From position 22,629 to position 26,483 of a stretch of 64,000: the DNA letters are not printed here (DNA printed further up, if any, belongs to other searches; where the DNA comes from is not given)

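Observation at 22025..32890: Four-gene cassette of modular giant fiber-like proteins with swapped N- and C-terminal modules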

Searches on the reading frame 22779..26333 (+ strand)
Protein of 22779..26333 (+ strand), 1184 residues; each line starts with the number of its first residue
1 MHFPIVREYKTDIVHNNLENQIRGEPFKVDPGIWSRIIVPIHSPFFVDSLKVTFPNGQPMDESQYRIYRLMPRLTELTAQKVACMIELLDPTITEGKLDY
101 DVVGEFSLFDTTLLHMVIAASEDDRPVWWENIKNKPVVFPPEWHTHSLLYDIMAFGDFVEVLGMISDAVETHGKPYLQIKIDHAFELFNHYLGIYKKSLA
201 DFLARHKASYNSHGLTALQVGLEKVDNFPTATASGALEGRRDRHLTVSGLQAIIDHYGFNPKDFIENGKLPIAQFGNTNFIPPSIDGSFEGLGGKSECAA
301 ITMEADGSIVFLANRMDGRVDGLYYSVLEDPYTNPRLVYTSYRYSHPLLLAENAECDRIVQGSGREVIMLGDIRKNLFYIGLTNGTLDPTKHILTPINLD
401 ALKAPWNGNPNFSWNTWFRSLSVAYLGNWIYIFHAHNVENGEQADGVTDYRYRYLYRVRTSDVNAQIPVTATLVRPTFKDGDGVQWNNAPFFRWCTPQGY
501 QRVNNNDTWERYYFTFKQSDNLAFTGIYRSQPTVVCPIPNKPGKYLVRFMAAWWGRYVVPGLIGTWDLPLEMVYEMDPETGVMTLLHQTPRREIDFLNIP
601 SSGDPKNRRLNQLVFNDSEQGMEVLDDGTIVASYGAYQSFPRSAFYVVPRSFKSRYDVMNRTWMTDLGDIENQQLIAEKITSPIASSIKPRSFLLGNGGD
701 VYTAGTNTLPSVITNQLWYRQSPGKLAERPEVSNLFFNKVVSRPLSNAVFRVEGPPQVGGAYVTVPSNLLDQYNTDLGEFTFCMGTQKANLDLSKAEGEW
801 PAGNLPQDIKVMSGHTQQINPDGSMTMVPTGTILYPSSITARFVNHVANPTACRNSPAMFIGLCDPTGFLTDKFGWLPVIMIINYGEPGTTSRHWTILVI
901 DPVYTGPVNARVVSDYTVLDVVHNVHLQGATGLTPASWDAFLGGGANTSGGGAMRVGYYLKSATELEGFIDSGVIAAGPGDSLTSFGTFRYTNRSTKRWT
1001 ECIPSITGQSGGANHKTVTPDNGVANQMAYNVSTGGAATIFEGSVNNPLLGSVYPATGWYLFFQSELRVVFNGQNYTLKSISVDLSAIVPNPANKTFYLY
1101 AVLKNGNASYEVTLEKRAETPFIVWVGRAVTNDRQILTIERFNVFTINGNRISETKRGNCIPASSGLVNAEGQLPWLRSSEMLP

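Call 8: search_protein_families(library=pfam, proteins=[window:22779-26333:+], max_evalue=0.1)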
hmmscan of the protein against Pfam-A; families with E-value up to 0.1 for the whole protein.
window:22779-26333:+ (1184 aa): 0 families

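Call 9: search_protein_families(library=phrogs, proteins=[window:22779-26333:+], max_evalue=0.01)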
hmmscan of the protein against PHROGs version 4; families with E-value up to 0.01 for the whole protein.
window:22779-26333:+ (1184 aa): 8 families
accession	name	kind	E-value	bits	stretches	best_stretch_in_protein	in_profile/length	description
phrog_3573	-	unknown function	1e-246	822.6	1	97-1178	2-1000/1001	-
phrog_2163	-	head and packaging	8.8e-27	95.4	1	4-257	7-266/574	virion structural protein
phrog_7449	-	unknown function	1.2e-24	87.3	2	1042-1138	1269-1366/1714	-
phrog_25756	-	tail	4.7e-21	75.4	1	1-281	1-287/1080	minor tail protein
phrog_26864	-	unknown function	8.4e-11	42.7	1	1062-1176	83-195/195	-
phrog_7557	-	head and packaging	4.3e-08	32.4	1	16-135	10-130/1221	virion structural protein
phrog_13857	-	tail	1.5e-06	28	1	203-240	244-281/743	tail protein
phrog_8078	-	head and packaging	0.0017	17.2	1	36-142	31-140/1392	virion structural protein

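Call 12: search_solved_structures(query=window:22779-26333:+, max_evalue=1, show_alignments=2)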
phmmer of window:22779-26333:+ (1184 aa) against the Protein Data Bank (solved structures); distinct sequences matched with E-value up to 1: 0.

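Call 26: find_homologous_proteins(query=window:22779-26330:+, max_evalue=0.001)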
Query window:22779-26330:+ (1184 aa): 110 proteins with E <= 0.001 among 8000 candidates.
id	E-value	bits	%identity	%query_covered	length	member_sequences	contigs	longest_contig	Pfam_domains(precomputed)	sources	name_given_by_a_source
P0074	0.0e+0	2767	99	100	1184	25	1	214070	-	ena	-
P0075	0.0e+0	1365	52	100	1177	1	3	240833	-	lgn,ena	-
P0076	0.0e+0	1357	52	100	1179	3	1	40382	-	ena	-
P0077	0.0e+0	1352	51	100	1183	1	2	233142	-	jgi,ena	jgi:hypothetical protein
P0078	0.0e+0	1335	51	100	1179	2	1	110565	-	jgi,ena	-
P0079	0.0e+0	1321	51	100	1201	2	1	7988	-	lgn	-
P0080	0.0e+0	1308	50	100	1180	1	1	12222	-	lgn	-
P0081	0.0e+0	1295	50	100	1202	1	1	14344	-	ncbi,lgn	ncbi:hypothetical protein D3C81_386930 [compost metagenome]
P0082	0.0e+0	1286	51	100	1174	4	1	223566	-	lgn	-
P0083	0.0e+0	1278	50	100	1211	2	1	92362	-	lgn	-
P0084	0.0e+0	1270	50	100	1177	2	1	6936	-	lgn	-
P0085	0.0e+0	1267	50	100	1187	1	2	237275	-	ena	-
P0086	0.0e+0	1265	51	100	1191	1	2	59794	-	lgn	-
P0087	0.0e+0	1263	49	100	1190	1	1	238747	-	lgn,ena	-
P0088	0.0e+0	1258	50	99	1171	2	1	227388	-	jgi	-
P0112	0.0e+0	1041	44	100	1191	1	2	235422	-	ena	-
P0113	0.0e+0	1040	44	100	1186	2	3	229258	-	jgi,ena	-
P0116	0.0e+0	1037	44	100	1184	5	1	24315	-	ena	-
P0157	1.1e-281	955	42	100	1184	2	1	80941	-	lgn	-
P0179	2.0e-106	375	50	24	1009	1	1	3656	-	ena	-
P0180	2.0e-104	368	50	24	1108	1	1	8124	-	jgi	jgi:hypothetical protein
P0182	1.5e-82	296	36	33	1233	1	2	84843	-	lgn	-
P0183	9.2e-19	85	27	19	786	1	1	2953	PF13884.12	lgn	-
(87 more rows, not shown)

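Call 46: predict_structure(alignment_id=A1)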
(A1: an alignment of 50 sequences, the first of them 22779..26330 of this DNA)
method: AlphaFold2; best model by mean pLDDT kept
length: 1184 residues; sequences in the alignment: 50
mean_pLDDT: 80.4   pTM: 0.70
mean pLDDT of the five models: 80.4, 79.3, 78.1, 77.4, 77.2
residues with pLDDT >= 90: 497; 70-90: 434; 50-70: 99; < 50: 154
segments of 3 or more residues with pLDDT < 50: 1-9, 107-171, 173-193, 205-228, 260-265, 602-604, 1164-1184
pLDDT, mean of each block of 10 residues (from residue 1): 35 75 79 69 82 88 82 72 82 85 60 44 38 32 30 34 47 44 44 51 47 43 44 63 63 59 50 73 76 88 89 89 90 86 89 91 95 92 91 93 79 85 96 90 75 95 93 96 94 90 79 88 85 95 95 87 85 96 95 84 59 86 93 79 89 93 86 85 82 93 79 81 89 86 90 94 96 94 96 92 95 95 93 97 96 94 96 96 95 95 93 97 93 89 82 93 94 88 92 93 89 82 92 88 93 78 81 83 86 91 88 88 88 82 78 58 43 43 40
secondary structure, 60 per line:
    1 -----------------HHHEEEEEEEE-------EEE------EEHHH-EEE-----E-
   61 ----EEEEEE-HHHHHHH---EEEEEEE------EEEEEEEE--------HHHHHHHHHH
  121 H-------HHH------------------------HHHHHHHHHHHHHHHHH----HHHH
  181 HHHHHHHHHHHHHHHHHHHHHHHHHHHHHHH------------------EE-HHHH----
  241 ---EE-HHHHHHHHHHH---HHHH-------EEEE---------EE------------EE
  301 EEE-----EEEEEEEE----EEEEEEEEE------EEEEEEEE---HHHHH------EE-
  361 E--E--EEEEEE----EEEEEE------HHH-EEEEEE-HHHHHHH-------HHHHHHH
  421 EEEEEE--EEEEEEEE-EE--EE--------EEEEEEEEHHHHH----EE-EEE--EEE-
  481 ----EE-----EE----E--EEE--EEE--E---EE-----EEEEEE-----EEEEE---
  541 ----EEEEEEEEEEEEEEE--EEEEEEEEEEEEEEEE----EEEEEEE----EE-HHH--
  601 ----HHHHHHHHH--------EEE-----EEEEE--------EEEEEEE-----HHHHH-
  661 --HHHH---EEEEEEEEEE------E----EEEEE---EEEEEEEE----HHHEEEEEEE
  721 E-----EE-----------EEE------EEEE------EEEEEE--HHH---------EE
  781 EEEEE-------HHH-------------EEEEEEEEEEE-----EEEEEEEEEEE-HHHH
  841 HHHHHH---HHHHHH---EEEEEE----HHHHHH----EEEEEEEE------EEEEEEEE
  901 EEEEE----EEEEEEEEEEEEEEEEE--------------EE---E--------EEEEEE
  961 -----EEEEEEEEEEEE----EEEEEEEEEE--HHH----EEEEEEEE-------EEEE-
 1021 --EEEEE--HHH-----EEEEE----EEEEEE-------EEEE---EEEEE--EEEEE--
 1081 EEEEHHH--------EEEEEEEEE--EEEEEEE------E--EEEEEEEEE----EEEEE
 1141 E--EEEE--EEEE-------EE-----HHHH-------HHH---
elements in order (helices of 4 or more, strands of 3 or more residues): E21-28 E36-38 E51-53 E65-70 H72-78 E82-88 E95-102 H111-121 H156-172 H177-211 H233-236 H247-257 H261-264 E272-275 E299-303 E309-316 E321-329 E336-343 H347-351 E367-372 E377-382 E393-398 H400-406 H414-420 E421-426 E429-436 E452-459 H460-464 E472-474 E477-479 E501-503 E506-508 E522-527 E533-537 E545-559 E562-577 E582-588 H605-613 E622-624 E630-634 E643-649 H655-659 H663-666 E670-679 E691-695 E699-706 E714-721 E740-742 E749-752 E759-764 E779-785 E809-819 E825-835 H837-846 H850-855 E859-864 H869-874 E879-886 E893-905 E910-926 E955-960 E966-977 E982-991 E1001-1008 E1016-1019 E1023-1027 E1038-1042 E1047-1052 E1060-1063 E1067-1071 E1074-1078 E1081-1084 E1096-1104 E1107-1113 E1123-1131 E1136-1141 E1144-1147 E1150-1153 H1168-1171

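Call 49: fold_search(model_id=the predicted structure, library=pdb)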
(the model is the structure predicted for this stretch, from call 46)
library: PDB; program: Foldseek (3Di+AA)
matches with E <= 10: 770; with E <= 0.001: 38
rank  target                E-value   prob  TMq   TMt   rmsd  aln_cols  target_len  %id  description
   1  9i3v_A                6.0e-06  0.25  0.07  0.04  33.0      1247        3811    9  Cryo-EM structure of the human LRP2 ectodomain (released 2026-02-04)
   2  4o9y_G                1.2e-05  0.51  0.09  0.05  30.8       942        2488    8  Crystal Structure of TcdA1 (released 2014-02-26)
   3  8bbf_A                1.4e-05  0.80  0.11  0.15  28.5       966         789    7  Structure of the IFT-A complex; IFT-A1 module (released 2022-12-07)
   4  5wlc_LT               7.4e-05  0.89  0.16  0.20  21.9       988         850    7  The complete structure of the small subunit processome (released 2017-09-27)
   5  4n4b                  1.0e-04  1.00  0.14  0.40  14.2       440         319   11  Crystal Structure of the alpha-L-arabinofuranosidase PaAbf62A from Podospora anserina (released 2014-01-15)
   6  2w38                  1.8e-04  0.97  0.12  0.27  21.7       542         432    8  Crystal structure of the pseudaminidase from Pseudomonas aeruginosa (released 2008-12-23)
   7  8tqe_A                1.9e-04  0.21  0.08  0.05  29.8       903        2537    7  XptA2 wild type (released 2023-09-27)
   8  7zgp_A                2.1e-04  0.38  0.13  0.12  32.7      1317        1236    7  Polymerase module of CPF in complex with Mpe1 and a pre-cleaved CYC1 RNA (released 2022-05-25)
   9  2w5n                  2.2e-04  0.98  0.14  0.34  14.5       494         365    9  Native structure of the GH93 alpha-L-arabinofuranosidase of Fusarium graminearum (released 2009-03-03)
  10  2ydt                  2.3e-04  0.85  0.10  0.24  23.1       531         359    8  STRUCTURE OF THE ALPHA-L-ARABINOFURANOSIDASE ARB93A from FUSARIUM Graminearum in complexe with an iminosugar inhibitor (released 2011-07-13)
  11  7esl                  2.4e-04  0.47  0.08  0.16  20.2       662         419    8  Crystal structure of a L-rhamnose-alpha-1,4-D-glucuronate lyase from Fusarium oxysporum 12S, N247A N-glycan free form (released 2021-08-04)
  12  8tvi_A                2.7e-04  0.91  0.13  0.24  27.7       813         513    8  Langya Virus G glycoprotein (LayV G) with stabilizing mutations (released 2024-05-01)
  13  5a7v_B                3.1e-04  0.99  0.15  0.38  13.1       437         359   11  The GH130 family of mannoside phosphorylases contains glycoside hydrolases that target beta-1,2 mannosidic linkages in (released 2015-08-26)
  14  9kf6                  3.1e-04  0.82  0.13  0.24  16.9       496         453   11  Crystal structure of the reaction intermediate of Streptomyces sp. sulfotransferase Cpz4 involved in caprazamycins synth (released 2025-11-05)
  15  5a7v_A                3.4e-04  0.92  0.12  0.26  18.1       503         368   10  The GH130 family of mannoside phosphorylases contains glycoside hydrolases that target beta-1,2 mannosidic linkages in (released 2015-08-26)
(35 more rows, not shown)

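Call 81: find_encoding_contigs(protein=P0182, flank=10000, max_places=2)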
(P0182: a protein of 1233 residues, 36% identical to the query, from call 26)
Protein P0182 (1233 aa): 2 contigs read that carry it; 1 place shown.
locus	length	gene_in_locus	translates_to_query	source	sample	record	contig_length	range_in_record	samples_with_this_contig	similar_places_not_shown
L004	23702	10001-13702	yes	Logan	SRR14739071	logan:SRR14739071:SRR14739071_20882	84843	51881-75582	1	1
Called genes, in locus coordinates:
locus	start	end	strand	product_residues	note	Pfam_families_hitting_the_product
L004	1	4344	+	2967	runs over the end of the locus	-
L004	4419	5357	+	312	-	PF23838:DUF7208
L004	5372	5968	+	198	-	-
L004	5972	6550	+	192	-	-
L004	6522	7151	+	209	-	-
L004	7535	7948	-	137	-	-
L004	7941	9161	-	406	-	-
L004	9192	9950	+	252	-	-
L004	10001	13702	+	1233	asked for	-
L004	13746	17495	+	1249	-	-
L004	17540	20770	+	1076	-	-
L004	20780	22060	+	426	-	-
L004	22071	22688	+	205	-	PF02413:Caudo_TAP (weak)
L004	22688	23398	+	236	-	-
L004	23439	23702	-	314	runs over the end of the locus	PF18946:Apex (weak)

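Call 82: find_encoding_contigs(protein=P0180, flank=8000, max_places=2)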
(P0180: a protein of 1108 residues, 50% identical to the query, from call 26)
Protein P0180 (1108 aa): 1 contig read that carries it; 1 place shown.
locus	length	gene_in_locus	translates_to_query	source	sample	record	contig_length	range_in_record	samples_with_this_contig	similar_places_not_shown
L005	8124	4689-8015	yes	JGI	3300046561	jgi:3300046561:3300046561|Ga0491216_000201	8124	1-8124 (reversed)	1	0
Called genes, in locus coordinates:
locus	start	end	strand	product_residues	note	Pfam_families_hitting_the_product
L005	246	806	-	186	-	-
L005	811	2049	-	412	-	-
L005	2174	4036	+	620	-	-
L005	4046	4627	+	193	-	PF14301:DUF4376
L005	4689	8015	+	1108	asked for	-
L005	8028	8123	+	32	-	?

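Call 85: search_protein_families(library=pfam, proteins=[P0180, P0179, P0183, L005:2174-4033:+, L004:17540-20767:+, L004:20780-22057:+, L004:13746-17492:+, P0182], max_evalue=0.01)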
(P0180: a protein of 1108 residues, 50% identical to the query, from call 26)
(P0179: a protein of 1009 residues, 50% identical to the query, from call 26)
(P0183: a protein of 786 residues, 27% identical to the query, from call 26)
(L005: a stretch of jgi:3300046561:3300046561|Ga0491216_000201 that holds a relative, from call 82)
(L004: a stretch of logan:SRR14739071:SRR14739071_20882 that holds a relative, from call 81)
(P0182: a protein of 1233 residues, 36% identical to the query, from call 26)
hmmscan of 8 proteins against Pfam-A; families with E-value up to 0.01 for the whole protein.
P0180 (1108 aa): 1 family
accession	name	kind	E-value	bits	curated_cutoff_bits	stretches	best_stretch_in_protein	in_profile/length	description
PF07603.17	Lcl_C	-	0.0073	17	34.9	0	1000-1102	38-116/117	Lcl C-terminal domain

P0179 (1009 aa): 0 families

P0183 (786 aa): 1 family
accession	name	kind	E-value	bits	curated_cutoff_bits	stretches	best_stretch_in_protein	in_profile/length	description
PF13884.11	Peptidase_S74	-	3.3e-12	46.9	22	1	686-738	1-58/58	Chaperone of endosialidase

L005:2174-4033:+ (620 aa): 1 family
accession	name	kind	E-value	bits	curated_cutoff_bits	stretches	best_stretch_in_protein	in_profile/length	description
PF01391.23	Collagen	-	2.3e-09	37.3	27.2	1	468-517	3-52/60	Collagen triple helix repeat (20 copies)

L004:17540-20767:+ (1076 aa): 0 families

L004:20780-22057:+ (426 aa): 0 families

L004:13746-17492:+ (1249 aa): 0 families

P0182 (1233 aa): 0 families

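Call 100: search_protein_families(library=ncbifam, proteins=[window:22779-26330:+], max_evalue=0.01)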
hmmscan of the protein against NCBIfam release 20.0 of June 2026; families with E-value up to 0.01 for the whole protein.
window:22779-26330:+ (1184 aa): 0 families
